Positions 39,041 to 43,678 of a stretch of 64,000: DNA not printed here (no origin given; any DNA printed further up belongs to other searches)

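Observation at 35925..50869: Translationally coupled four-gene operon of giant paralogous beta-helix + Ig-like surface proteins sharing a conserved mature N-terminus AQT[ND]PPxxGDW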

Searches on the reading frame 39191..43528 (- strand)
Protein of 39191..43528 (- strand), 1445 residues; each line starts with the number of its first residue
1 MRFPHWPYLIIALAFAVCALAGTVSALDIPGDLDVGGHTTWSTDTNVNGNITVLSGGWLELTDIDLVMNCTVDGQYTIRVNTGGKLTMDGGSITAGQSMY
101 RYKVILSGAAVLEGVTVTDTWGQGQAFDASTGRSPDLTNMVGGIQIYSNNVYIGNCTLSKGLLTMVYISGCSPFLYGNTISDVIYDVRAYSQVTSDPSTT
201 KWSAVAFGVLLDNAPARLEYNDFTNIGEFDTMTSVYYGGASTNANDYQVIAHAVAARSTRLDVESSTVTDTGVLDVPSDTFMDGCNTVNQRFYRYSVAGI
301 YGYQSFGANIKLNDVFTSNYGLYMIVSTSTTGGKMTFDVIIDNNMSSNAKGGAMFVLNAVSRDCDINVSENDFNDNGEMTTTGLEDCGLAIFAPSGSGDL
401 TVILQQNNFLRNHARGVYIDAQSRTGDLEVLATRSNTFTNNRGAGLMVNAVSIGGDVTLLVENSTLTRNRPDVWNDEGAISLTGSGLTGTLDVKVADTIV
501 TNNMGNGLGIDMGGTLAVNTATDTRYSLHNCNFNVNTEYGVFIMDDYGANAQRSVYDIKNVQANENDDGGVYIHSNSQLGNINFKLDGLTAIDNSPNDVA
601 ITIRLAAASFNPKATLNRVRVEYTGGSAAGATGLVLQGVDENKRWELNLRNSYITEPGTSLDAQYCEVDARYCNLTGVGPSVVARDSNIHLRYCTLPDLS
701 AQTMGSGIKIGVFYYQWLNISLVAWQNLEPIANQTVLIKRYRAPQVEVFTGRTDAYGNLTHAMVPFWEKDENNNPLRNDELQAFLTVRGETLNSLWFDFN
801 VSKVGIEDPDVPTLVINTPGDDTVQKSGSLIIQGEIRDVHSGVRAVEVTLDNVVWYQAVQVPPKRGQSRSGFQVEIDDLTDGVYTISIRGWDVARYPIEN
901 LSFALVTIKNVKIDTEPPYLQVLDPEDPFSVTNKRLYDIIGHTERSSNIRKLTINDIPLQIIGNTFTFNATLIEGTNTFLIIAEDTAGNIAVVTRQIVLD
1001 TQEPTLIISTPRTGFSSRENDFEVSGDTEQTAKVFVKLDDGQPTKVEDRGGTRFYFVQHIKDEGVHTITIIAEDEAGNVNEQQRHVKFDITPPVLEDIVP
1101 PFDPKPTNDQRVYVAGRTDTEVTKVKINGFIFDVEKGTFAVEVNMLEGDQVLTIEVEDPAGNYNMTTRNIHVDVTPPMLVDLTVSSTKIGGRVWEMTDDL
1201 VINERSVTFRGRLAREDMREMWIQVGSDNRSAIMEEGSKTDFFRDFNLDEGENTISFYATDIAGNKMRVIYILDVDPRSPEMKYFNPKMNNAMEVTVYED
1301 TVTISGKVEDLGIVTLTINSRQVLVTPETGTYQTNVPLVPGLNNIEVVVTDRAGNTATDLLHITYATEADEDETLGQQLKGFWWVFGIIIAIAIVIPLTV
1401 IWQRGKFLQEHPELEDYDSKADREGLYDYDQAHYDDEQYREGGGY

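Call 3: search_protein_families(library=pfam, proteins=[window:39191-43528:-], max_evalue=0.01)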
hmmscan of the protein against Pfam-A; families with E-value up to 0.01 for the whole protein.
window:39191-43528:- (1445 aa): 4 families
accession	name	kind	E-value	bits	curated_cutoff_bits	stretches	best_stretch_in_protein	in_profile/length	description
PF09136.16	Glucodextran_B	-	1.2e-35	121.7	27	4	1295-1364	12-80/83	Glucodextranase, domain B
PF19077.6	Big_13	-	2.3e-23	83.1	27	2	1021-1089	30-101/102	Bacterial Ig-like domain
PF17936.7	Big_6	-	0.00027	21.6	27.6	0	1294-1358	7-75/83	Bacterial Ig domain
PF12733.13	Cadherin-like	-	0.00059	20.7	24.2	1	1285-1358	11-80/89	Cadherin-like beta sandwich domain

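Call 38: search_protein_families(library=ncbifam, proteins=[window:39191-43528:-], max_evalue=0.01)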
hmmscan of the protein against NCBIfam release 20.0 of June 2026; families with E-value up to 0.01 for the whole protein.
window:39191-43528:- (1445 aa): 2 families
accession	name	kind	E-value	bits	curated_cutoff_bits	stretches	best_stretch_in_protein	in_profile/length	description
NF033510.3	Ca_tandemer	repeat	1.2e-13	51.2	50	1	1276-1357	7-96/96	Ca2+-stabilized repeat-containing adhesin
NF047446.1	barrel_OmpL47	domain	1.3e-09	38.4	40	0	1059-1083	38-62/68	OmpL47-type beta-barrel domain-containing protein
